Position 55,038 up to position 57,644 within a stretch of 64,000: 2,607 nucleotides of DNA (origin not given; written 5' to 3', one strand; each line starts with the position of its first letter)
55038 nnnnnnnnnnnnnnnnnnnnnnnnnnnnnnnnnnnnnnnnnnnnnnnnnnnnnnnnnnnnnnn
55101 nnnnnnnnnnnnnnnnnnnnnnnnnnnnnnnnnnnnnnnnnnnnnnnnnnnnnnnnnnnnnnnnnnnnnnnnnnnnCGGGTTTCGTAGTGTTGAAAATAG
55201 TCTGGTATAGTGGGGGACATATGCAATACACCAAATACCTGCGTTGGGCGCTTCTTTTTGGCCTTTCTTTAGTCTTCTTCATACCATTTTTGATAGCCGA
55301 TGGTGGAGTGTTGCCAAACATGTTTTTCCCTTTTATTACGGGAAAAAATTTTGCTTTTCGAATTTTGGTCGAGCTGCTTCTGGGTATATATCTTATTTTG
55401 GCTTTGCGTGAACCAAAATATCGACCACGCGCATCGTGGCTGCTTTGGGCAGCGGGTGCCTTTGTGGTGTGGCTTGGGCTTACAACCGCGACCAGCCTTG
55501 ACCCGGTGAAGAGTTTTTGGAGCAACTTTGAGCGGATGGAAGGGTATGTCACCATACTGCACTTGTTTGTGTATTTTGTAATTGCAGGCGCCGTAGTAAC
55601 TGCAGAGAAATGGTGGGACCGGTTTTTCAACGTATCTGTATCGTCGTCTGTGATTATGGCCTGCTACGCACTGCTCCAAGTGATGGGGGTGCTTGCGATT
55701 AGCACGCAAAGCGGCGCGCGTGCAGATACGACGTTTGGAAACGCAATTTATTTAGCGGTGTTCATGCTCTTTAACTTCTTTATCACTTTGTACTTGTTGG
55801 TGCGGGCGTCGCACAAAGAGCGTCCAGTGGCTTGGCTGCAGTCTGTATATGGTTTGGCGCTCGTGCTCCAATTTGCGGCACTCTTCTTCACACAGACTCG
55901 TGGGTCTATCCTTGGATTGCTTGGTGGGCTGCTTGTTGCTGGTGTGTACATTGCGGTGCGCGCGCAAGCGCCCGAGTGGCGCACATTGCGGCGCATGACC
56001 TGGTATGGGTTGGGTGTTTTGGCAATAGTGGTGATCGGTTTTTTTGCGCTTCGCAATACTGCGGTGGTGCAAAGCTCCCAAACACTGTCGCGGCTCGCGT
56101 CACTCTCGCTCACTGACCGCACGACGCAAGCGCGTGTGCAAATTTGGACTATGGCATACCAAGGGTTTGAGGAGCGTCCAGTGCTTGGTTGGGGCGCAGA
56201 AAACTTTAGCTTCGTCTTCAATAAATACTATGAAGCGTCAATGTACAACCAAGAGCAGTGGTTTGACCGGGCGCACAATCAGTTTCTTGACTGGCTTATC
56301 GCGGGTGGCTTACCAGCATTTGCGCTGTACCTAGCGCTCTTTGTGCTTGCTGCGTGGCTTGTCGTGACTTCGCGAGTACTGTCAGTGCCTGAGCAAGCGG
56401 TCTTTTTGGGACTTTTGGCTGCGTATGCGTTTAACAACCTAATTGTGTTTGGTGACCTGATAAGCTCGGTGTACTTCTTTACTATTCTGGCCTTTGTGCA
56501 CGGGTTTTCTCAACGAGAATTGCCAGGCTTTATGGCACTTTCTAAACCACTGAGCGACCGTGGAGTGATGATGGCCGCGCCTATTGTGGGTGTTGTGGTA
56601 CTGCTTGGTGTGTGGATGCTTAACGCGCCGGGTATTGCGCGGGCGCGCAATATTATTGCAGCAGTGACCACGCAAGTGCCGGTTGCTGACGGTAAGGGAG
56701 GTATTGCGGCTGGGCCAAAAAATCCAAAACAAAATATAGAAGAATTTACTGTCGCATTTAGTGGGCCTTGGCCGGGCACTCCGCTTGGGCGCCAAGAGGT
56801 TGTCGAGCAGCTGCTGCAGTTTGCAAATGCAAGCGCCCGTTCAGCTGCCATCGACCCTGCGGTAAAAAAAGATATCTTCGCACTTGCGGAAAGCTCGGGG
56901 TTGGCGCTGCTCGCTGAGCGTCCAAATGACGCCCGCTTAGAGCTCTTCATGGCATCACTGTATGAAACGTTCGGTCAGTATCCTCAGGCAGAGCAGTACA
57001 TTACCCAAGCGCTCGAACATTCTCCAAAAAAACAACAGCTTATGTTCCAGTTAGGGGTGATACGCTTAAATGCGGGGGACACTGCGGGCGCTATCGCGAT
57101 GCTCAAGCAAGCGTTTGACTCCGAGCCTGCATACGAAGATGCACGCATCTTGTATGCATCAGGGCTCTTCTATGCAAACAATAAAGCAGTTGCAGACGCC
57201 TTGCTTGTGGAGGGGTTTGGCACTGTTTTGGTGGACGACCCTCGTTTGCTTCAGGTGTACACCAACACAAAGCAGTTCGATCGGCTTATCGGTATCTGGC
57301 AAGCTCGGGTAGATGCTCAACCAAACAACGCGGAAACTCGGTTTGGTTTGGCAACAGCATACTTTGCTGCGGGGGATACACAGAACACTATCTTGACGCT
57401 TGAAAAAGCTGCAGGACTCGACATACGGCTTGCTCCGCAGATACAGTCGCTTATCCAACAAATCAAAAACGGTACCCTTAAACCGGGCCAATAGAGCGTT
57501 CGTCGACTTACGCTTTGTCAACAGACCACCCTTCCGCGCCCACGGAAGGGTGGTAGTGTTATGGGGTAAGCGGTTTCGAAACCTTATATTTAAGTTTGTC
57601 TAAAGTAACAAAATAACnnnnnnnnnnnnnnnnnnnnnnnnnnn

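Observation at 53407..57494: MsbA/PglK-type ABC exporter immediately followed by a Wzy_C-TPR protein: candidate lipid-linked glycan flippase plus O-oligosaccharyltransferase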

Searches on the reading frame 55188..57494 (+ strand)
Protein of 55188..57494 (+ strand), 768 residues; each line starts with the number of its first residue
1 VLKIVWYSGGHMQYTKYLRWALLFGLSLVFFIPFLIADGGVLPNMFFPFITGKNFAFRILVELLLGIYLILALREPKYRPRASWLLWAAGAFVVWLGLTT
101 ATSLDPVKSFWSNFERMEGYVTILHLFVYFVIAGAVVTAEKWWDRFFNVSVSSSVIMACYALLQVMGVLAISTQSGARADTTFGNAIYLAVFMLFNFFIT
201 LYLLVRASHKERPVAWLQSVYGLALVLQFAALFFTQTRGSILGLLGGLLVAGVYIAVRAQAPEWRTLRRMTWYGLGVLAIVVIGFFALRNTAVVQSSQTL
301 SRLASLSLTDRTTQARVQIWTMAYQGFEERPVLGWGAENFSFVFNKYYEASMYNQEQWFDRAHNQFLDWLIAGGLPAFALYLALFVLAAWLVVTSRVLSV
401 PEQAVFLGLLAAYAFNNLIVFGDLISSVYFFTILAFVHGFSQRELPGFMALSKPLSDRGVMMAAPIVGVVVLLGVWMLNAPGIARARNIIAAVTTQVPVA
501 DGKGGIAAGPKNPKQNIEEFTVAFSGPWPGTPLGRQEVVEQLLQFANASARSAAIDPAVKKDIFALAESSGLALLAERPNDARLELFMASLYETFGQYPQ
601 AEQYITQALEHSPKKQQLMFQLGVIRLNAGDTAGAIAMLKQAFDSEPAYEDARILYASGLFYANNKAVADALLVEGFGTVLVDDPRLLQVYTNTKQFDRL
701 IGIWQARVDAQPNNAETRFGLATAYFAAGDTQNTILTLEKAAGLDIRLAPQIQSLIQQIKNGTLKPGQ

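Call 3: search_protein_families(library=pfam, proteins=[window:55188-57494:+], max_evalue=0.01)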
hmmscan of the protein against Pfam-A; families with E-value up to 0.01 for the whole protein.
window:55188-57494:+ (768 aa): 18 families
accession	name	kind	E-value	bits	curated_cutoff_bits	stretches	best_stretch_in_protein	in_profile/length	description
PF04932.20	Wzy_C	-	2.2e-22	79.9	31.7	1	223-382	1-149/149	O-Antigen ligase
PF14559.12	TPR_19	-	3e-10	40.7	25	2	629-658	4-33/68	Tetratricopeptide repeat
PF13428.12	TPR_14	-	3.1e-09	37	23.5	0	586-623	5-42/44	Tetratricopeptide repeat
PF13432.12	TPR_16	-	2.1e-07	31.7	32.7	2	621-672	2-51/65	Tetratricopeptide repeat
PF13424.12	TPR_12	-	2.4e-07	31.3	30.1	1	584-644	5-73/77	Tetratricopeptide repeat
PF13371.12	TPR_9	-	4.4e-06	27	35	0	574-617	21-64/73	Tetratricopeptide repeat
PF13181.12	TPR_8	-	1e-05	25.7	25.7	0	617-648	2-33/34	Tetratricopeptide repeat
PF13431.12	TPR_17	-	1.2e-05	25.6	24.4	0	606-636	3-33/34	Tetratricopeptide repeat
PF14561.12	TPR_20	-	2.7e-05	24.8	25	0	705-734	12-41/90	Tetratricopeptide repeat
PF13176.12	TPR_7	-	8.8e-05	22.8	27.9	0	587-615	4-32/36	Tetratricopeptide repeat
PF00515.34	TPR_1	-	0.00014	21.9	27.8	0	588-614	7-33/34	Tetratricopeptide repeat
PF13174.12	TPR_6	-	0.00019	22.3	26.3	0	619-643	3-27/33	Tetratricopeptide repeat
PF25058.1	ARM_TT21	-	0.0004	20.8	27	1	581-657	56-135/155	Tetratricopeptide repeat protein 21 ARM repeat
PF07719.23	TPR_2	-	0.00052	20.4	27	0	589-614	8-33/34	Tetratricopeptide repeat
PF12895.13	ANAPC3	-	0.0012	19.6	27.2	0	709-744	17-51/82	Anaphase-promoting complex, cyclosome, subunit 3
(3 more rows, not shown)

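Call 10: find_homologous_proteins(query=window:55188-57494:+, max_evalue=0.00001)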
Query window:55188-57494:+ (768 aa): 3688 proteins with E <= 0.00001 among 8000 candidates; the best 120 are listed.
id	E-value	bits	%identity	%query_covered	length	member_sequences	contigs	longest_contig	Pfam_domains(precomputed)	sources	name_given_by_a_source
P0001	0.0e+0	1673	100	99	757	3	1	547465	PF14559.13,PF13431.13,PF13371.13,PF13424.13,PF13432.13,PF13428.13,PF13181.13,PF14561.13,PF04932.21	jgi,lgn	jgi:O-antigen ligase/tetratricopeptide (TPR) repeat protein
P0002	0.0e+0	1546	89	99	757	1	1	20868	PF14559.13,PF13431.13,PF13424.13,PF13432.13,PF13428.13,PF13181.13,PF04932.21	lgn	-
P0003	0.0e+0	1135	67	99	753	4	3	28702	PF14559.13,PF13428.13,PF04932.21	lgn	-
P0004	0.0e+0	1103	65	99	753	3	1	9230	PF14559.13,PF13428.13,PF04932.21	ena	-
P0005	0.0e+0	1103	65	99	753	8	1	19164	PF14559.13,PF13432.13,PF13428.13,PF07719.24,PF04932.21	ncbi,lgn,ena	-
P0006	0.0e+0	1087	63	99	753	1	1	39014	PF14559.13,PF13432.13,PF13428.13,PF14561.13,PF04932.21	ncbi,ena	-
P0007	0.0e+0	1080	64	99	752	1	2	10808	PF14559.13,PF13428.13,PF04932.21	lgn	-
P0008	0.0e+0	1079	64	99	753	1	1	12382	PF14559.13,PF13371.13,PF00515.35,PF13432.13,PF13428.13,PF13181.13,PF07719.24,PF04932.21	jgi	-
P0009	0.0e+0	1076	62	99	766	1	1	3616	PF14559.13,PF13432.13,PF13428.13,PF14561.13,PF07719.24,PF04932.21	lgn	-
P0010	0.0e+0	1066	63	99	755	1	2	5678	PF14559.13,PF13428.13,PF04932.21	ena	-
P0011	0.0e+0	1058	62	99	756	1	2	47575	PF14559.13,PF23914.2,PF13428.13,PF04932.21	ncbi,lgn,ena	-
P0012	0.0e+0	1050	61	99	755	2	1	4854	PF14559.13,PF23914.2,PF13371.13,PF13432.13,PF13428.13,PF14561.13,PF04932.21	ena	-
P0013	0.0e+0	1049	62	98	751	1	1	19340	PF14559.13,PF13424.13,PF13432.13,PF13428.13,PF04932.21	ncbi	-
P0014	0.0e+0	1046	63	98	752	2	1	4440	PF14559.13,PF12895.14,PF13432.13,PF13428.13,PF14561.13,PF07719.24,PF04932.21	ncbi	-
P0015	0.0e+0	1046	61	99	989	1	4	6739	PF14559.13,PF13371.13,PF12895.14,PF13432.13,PF13428.13,PF07719.24,PF04932.21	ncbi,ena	-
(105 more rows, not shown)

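Call 12: find_related_loci(query=A1, collection=genome_contigs, flank=10000)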
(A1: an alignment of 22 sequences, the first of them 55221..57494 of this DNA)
Query A1 (757 aa) in genome_contigs; peptide patterns used: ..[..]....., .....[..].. (x = any residue, [..] = any of these).
599 stretches matched a pattern (row limit reached: there are more); 506 encode a relative of the query (tblastn E <= 1e-3); the best 80 are kept; 80 distinct loci.
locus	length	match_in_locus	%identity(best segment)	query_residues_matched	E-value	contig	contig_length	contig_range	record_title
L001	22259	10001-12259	63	1-757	0e+0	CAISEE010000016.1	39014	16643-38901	Candidatus Adlerbacteria bacterium isolate C24_bin-2304 genome assembly, contig: bin-2304:16/56, whole genome shotgun se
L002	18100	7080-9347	62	1-757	0e+0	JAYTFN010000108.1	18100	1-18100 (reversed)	MAG: Candidatus Adlerbacteria bacterium isolate GFS_2183 GFS_2183_107, whole genome shotgun sequence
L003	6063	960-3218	65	1-757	0e+0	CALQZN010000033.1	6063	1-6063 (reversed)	MAG: Candidatus Nomurabacteria bacterium isolate MoH-23oct19-148 genome assembly, contig: MoH-23oct19-C23167, whole geno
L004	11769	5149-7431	61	1-754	0e+0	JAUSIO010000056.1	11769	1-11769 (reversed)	MAG: bacterium isolate E14_metabat.bin.253 E14_k141_643680, whole genome shotgun sequence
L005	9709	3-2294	59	1-753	0e+0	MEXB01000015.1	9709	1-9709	MAG: Candidatus Adlerbacteria bacterium RIFOXYC1_FULL_48_26 rifoxyc1_full_scaffold_5484, whole genome shotgun sequence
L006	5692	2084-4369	60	1-755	0e+0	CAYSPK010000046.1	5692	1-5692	MAG TPA_asm: uncultured Candidatus Saccharibacteria bacterium isolate SRP263991_co5_96 genome assembly, contig: NODE_283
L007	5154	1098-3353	61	1-754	0e+0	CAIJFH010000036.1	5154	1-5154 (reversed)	Candidatus Adlerbacteria bacterium isolate C4_bin-407 genome assembly, contig: bin-407:36/38, whole genome shotgun seque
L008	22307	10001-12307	57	1-755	0e+0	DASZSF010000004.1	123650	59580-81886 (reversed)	MAG TPA_asm: Candidatus Paceibacterota bacterium isolate SMAG_U6043 k141_822007, whole genome shotgun sequence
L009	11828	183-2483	56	1-754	0e+0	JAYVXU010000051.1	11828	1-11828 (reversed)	MAG: Candidatus Adlerbacteria bacterium isolate GL85_DN_metabinner_15 GL85_DN_metabinner_15_50, whole genome shotgun seq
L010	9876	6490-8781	57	1-753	0e+0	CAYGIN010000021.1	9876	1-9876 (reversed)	MAG TPA_asm: uncultured Candidatus Saccharibacteria bacterium isolate ERP113451_co1_187 genome assembly, contig: NODE_85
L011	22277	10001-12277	59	1-757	0e+0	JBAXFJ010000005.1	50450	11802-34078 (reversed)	MAG: bacterium isolate ELA268 MAG268_5, whole genome shotgun sequence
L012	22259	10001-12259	58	1-754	0e+0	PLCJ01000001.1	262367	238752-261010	MAG: Candidatus Adlerbacteria bacterium isolate palsa_1324 73.20111000_P3M.106_contig_973, whole genome shotgun sequence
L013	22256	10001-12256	61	1-754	0e+0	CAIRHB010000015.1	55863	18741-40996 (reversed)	Candidatus Adlerbacteria bacterium isolate I3b_bin-425 genome assembly, contig: bin-425:15/44, whole genome shotgun sequ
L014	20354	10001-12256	57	1-754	0e+0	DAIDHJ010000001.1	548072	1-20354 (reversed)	MAG TPA_asm: Candidatus Adlerbacteria bacterium isolate clean342 NODE_1_length_548072_cov_18.396940, whole genome shotgu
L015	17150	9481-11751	55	1-757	0e+0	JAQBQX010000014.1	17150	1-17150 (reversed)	MAG: Candidatus Adlerbacteria bacterium isolate RYN_384 scaffold_2213417, whole genome shotgun sequence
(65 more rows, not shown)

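Call 17: search_protein_families(library=pfam, alignment_id=A2, max_evalue=0.00001)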
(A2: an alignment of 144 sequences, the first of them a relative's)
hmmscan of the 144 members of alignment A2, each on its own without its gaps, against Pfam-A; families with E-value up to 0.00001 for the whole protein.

A. member 1, L001:7841-9139:- (432 aa): 2 families
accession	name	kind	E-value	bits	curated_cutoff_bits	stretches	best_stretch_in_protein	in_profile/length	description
PF01943.22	Polysacc_synt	-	2.4e-18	67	28.2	1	31-290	3-271/274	Polysaccharide biosynthesis protein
PF13440.11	Polysacc_synt_3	-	1.1e-14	54.8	23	1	54-294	2-245/293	Polysaccharide biosynthesis protein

B. families by the number of members that match (of 144 scanned): 88 families (the first 25 are shown)
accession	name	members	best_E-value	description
PF01370.27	Epimerase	12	2.8e-75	NAD dependent epimerase/dehydratase family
PF13489.12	Methyltransf_23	12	8.6e-24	Methyltransferase domain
PF16363.11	GDP_Man_Dehyd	10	5.6e-155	GDP-mannose 4,6 dehydratase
PF01943.22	Polysacc_synt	10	9.7e-22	Polysaccharide biosynthesis protein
PF13440.11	Polysacc_synt_3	10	1.1e-14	Polysaccharide biosynthesis protein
PF08242.18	Methyltransf_12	10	5.2e-14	Methyltransferase domain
PF08241.18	Methyltransf_11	7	1.7e-17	Methyltransferase domain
PF05050.19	Methyltransf_21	6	2.5e-23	Methyltransferase FkbM domain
PF04138.20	GtrA_DPMS_TM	6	3.2e-21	GtrA/DPMS, transmembrane domain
PF13847.12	Methyltransf_31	6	8.3e-11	Methyltransferase domain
PF00535.33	Glycos_transf_2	5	6.2e-37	Glycosyl transferase family 2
PF00005.33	ABC_tran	5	3e-36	ABC transporter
PF13649.12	Methyltransf_25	5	1.4e-12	Methyltransferase domain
PF04321.23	RmlD_sub_bind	5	3.2e-12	RmlD substrate binding domain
PF07021.18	MetW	5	6.3e-11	Methionine biosynthesis protein MetW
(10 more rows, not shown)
